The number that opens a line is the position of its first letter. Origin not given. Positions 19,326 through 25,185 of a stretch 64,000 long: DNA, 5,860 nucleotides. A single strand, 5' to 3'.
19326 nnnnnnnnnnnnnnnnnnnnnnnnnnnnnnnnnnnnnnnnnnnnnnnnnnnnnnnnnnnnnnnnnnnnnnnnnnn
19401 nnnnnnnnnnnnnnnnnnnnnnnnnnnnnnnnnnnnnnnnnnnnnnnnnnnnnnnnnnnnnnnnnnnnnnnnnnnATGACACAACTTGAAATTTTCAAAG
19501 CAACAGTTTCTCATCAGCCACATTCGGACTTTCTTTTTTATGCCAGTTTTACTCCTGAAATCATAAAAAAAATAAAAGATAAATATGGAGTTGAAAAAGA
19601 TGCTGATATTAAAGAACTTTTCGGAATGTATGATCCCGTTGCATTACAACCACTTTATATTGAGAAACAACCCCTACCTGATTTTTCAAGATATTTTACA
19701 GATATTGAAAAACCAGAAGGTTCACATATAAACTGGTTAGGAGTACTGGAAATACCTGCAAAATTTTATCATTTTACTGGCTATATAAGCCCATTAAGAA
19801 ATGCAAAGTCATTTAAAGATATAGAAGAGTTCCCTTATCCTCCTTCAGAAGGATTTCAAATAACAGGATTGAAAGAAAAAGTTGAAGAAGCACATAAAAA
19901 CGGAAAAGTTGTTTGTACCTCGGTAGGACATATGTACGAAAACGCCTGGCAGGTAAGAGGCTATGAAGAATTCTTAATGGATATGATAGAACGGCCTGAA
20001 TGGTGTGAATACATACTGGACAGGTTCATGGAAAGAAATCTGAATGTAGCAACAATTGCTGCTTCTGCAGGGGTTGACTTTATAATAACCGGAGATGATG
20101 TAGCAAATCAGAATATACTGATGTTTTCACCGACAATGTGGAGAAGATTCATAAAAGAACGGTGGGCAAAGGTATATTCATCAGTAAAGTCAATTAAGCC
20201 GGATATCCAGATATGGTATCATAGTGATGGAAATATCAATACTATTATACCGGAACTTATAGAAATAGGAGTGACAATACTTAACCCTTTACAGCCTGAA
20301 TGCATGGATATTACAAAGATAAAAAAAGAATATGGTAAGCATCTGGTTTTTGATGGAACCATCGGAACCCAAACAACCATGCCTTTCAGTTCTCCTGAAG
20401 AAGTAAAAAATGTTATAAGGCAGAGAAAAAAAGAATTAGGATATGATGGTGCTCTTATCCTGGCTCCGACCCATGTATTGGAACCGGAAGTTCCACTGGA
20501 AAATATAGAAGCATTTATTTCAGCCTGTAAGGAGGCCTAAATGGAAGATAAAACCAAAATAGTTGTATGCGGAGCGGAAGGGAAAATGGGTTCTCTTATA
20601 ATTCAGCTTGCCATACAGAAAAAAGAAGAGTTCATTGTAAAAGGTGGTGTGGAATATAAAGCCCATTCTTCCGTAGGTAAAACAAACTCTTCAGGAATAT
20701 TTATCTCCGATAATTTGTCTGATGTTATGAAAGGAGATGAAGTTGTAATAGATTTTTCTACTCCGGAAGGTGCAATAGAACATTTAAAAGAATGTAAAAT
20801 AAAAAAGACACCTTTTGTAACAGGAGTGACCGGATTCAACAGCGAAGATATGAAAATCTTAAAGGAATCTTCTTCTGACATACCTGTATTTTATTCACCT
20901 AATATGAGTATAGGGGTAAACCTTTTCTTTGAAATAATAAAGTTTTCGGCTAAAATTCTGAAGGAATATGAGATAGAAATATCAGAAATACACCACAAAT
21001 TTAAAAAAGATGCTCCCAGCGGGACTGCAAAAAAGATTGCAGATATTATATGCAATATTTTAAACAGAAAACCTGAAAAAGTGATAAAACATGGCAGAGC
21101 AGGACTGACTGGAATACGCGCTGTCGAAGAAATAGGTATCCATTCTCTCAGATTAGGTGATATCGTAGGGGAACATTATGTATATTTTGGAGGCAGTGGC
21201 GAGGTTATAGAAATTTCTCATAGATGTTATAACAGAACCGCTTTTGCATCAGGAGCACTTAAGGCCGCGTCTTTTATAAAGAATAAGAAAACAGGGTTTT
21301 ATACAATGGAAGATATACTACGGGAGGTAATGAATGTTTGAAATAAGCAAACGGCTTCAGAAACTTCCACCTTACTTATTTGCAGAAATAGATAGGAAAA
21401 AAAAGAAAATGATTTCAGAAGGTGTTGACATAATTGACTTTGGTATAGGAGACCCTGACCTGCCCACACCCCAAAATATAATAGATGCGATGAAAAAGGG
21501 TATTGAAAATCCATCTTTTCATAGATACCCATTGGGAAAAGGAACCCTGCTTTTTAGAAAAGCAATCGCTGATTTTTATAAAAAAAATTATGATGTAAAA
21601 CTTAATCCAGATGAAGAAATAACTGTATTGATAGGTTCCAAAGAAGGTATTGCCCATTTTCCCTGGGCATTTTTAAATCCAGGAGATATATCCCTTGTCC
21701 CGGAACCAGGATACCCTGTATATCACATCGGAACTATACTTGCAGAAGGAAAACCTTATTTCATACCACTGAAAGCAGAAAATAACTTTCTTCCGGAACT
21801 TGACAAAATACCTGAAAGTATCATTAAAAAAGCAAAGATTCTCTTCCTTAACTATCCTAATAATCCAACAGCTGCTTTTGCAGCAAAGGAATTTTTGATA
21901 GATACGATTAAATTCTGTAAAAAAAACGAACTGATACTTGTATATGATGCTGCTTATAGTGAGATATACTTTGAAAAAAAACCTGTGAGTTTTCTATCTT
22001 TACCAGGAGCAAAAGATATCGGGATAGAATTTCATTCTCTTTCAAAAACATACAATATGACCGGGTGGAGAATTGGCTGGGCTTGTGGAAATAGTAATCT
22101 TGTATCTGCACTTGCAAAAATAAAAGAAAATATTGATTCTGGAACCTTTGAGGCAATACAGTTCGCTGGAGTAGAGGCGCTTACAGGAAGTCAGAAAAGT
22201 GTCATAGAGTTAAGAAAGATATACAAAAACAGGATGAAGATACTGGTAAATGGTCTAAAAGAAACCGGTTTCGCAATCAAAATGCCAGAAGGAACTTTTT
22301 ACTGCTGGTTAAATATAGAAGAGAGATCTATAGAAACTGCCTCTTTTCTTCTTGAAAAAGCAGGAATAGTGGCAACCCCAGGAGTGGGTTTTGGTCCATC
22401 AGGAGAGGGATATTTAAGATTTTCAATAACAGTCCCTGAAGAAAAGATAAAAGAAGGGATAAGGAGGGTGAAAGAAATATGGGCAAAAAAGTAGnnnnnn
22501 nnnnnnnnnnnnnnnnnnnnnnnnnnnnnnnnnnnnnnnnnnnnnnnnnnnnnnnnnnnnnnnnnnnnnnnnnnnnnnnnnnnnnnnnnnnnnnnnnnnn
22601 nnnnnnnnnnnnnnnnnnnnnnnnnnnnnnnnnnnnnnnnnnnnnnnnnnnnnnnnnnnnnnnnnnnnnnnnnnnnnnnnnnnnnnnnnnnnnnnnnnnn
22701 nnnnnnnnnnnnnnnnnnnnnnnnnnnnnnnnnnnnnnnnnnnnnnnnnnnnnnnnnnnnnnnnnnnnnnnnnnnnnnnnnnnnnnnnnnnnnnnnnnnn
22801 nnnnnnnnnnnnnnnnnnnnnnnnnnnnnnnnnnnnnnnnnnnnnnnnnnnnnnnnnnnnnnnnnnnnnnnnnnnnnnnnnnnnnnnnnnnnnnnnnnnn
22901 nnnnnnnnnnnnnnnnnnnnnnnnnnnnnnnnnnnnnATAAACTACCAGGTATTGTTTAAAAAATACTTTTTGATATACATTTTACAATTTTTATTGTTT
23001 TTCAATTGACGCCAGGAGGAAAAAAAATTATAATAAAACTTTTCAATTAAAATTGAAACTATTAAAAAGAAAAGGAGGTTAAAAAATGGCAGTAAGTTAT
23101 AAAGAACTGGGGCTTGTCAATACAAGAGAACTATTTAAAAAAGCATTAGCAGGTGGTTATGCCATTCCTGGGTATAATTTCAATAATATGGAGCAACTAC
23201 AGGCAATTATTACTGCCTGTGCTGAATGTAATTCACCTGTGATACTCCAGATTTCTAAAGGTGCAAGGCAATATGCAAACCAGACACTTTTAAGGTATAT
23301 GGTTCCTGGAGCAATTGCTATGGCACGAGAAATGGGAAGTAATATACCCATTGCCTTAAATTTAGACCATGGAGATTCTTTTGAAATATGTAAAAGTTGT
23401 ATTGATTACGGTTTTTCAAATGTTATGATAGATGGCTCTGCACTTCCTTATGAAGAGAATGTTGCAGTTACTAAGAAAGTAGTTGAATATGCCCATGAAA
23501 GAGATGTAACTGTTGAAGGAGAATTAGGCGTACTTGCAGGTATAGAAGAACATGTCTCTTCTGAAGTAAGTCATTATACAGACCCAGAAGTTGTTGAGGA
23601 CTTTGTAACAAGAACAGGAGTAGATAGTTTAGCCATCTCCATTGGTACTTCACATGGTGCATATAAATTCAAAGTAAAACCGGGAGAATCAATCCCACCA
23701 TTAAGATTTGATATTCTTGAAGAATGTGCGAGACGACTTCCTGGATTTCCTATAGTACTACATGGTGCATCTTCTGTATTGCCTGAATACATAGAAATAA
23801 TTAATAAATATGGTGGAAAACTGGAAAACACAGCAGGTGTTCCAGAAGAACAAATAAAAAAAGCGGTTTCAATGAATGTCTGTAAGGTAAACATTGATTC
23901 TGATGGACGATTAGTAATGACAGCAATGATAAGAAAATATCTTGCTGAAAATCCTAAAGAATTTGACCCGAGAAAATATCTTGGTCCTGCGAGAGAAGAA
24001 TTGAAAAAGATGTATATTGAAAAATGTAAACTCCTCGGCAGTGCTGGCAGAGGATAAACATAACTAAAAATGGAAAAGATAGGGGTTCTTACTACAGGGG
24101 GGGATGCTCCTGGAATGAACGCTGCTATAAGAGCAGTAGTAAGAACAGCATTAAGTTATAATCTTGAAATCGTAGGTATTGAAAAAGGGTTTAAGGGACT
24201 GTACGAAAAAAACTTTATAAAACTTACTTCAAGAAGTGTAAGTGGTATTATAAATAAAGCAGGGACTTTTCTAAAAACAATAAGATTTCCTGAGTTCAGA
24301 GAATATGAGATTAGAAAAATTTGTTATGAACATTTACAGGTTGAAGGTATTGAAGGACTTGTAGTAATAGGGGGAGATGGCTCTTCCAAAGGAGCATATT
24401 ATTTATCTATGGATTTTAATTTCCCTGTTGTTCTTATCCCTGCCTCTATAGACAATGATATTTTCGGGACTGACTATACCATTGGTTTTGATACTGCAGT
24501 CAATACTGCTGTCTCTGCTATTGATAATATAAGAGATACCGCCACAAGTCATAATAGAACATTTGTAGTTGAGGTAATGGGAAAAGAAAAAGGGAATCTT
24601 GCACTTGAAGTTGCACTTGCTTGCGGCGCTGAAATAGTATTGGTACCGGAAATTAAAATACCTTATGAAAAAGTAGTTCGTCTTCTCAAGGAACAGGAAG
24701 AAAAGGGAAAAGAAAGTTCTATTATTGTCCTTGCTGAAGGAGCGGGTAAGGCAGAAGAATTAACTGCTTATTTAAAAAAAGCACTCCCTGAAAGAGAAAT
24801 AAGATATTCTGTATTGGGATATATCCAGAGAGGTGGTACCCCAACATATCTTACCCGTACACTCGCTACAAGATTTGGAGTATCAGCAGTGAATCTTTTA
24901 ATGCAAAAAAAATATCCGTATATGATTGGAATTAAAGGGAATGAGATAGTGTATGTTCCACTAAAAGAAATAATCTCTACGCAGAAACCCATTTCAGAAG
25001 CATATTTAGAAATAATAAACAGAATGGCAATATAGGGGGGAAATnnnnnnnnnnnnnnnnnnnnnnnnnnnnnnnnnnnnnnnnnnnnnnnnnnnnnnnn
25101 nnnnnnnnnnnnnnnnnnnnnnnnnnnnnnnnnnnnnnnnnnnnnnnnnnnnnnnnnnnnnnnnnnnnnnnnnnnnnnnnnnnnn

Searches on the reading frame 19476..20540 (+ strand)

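Call 65: search_protein_families(library=pfam, proteins=[window:19476-20540:+], max_evalue=0.00001)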
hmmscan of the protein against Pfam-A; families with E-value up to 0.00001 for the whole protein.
window:19476-20540:+ (354 aa): 1 family
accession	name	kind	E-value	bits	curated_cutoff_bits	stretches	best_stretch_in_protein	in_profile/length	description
PF01208.23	URO-D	-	1.4e-20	74.1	23.9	1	160-353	159-345/346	Uroporphyrinogen decarboxylase (URO-D)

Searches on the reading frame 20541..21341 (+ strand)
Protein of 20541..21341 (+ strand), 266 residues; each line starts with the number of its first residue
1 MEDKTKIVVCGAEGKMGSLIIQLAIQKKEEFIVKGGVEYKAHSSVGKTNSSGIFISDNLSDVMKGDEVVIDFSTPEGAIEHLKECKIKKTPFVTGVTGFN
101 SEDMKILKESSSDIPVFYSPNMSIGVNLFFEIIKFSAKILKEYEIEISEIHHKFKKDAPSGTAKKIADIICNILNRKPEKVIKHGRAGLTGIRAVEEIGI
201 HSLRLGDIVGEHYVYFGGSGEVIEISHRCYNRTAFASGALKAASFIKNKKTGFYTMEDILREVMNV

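Call 65: search_protein_families(library=pfam, proteins=[window:20541-21341:+], max_evalue=0.00001)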
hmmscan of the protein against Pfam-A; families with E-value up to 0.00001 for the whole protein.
window:20541-21341:+ (266 aa): 2 families
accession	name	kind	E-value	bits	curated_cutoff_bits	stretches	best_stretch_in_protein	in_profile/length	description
PF05173.19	DapB_C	-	1.3e-43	148.4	27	1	125-260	1-121/121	Dihydrodipicolinate reductase, C-terminus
PF01113.26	DapB_N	-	2.6e-27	95.8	25.6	1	6-122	2-124/124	Dihydrodipicolinate reductase, N-terminus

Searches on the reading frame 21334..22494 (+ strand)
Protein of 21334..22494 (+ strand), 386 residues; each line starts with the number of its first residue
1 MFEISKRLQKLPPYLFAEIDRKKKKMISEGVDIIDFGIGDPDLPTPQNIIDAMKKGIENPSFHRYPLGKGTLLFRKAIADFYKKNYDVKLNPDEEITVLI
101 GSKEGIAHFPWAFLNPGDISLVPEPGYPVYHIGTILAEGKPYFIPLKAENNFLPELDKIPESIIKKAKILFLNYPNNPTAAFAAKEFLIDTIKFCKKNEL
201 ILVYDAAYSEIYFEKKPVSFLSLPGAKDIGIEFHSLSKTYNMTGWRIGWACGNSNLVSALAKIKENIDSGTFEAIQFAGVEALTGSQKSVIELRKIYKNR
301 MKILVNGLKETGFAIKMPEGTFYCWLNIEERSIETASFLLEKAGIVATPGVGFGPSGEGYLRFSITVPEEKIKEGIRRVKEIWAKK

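Call 65: search_protein_families(library=pfam, proteins=[window:21334-22494:+], max_evalue=0.00001)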
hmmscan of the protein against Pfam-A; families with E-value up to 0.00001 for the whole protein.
window:21334-22494:+ (386 aa): 1 family
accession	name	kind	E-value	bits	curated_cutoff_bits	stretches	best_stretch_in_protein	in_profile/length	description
PF00155.27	Aminotran_1_2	-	1.9e-63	215.3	19.7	1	32-378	2-360/361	Aminotransferase class I and II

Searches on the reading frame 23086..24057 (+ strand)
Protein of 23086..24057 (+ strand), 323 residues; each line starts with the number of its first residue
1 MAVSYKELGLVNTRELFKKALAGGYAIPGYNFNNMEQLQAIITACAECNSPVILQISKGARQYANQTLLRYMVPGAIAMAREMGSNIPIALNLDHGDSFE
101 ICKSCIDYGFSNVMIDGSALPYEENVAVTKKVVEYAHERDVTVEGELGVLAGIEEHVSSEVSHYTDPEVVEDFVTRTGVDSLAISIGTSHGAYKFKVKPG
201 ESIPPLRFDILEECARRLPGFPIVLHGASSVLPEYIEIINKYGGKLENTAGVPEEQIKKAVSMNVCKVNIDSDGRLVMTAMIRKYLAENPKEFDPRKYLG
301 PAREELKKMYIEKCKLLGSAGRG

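Call 42: search_protein_families(library=pfam, proteins=[window:23086-24057:+], max_evalue=0.0001)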
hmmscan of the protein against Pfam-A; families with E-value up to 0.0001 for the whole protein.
window:23086-24057:+ (323 aa): 1 family
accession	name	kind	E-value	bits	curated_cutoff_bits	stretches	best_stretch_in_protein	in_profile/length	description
PF01116.26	F_bP_aldolase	-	3.6e-96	322.4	25.5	1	11-322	1-277/277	Fructose-bisphosphate aldolase class-II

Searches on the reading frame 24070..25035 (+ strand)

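Call 42: search_protein_families(library=pfam, proteins=[window:24070-25035:+], max_evalue=0.0001)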
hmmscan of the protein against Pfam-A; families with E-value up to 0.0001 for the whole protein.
window:24070-25035:+ (321 aa): 1 family
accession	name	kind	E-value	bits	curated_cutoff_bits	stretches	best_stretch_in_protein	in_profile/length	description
PF00365.25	PFK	-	8.5e-104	347.2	30.9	1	3-277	1-277/277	Phosphofructokinase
